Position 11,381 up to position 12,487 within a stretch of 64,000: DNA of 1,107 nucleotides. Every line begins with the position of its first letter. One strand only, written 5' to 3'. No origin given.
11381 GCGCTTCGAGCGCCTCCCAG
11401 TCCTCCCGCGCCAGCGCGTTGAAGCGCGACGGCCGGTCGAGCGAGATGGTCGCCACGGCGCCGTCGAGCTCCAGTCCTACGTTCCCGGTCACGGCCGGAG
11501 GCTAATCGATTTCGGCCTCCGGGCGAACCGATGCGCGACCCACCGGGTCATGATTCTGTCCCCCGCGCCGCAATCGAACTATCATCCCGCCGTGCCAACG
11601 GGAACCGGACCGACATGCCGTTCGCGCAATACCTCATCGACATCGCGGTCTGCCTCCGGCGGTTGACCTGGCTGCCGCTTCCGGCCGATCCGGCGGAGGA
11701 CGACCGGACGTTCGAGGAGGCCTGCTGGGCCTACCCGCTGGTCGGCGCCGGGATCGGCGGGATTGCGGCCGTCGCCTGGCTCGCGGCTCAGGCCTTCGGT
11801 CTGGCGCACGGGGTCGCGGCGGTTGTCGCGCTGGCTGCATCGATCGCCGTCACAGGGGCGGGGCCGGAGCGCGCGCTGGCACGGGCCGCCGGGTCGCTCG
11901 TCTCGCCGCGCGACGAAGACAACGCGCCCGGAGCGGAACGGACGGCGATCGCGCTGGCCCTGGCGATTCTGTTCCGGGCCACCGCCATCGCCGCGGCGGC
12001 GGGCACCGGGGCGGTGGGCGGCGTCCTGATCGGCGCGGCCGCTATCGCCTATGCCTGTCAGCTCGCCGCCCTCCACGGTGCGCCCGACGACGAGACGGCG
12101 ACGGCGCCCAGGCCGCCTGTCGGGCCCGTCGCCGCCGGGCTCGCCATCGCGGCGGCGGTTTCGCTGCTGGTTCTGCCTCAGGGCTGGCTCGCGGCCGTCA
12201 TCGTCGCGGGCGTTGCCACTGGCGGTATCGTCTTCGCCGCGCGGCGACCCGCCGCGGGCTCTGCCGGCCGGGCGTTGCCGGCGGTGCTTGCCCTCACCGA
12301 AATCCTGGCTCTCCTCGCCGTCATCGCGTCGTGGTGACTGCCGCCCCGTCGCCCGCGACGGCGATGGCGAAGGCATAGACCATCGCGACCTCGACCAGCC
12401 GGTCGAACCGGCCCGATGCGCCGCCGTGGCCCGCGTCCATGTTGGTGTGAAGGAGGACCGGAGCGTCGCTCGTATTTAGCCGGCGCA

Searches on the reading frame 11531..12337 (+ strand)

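Call 20: search_protein_families(library=pfam, proteins=[window:11531-12337:+], max_evalue=0.00001)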
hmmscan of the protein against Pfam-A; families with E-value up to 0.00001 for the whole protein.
window:11531-12337:+ (268 aa): 1 family
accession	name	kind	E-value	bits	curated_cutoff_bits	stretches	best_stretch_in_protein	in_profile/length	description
PF02654.20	CobS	-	7.9e-06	26.6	23.2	0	42-262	2-207/207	Cobalamin-5-phosphate synthase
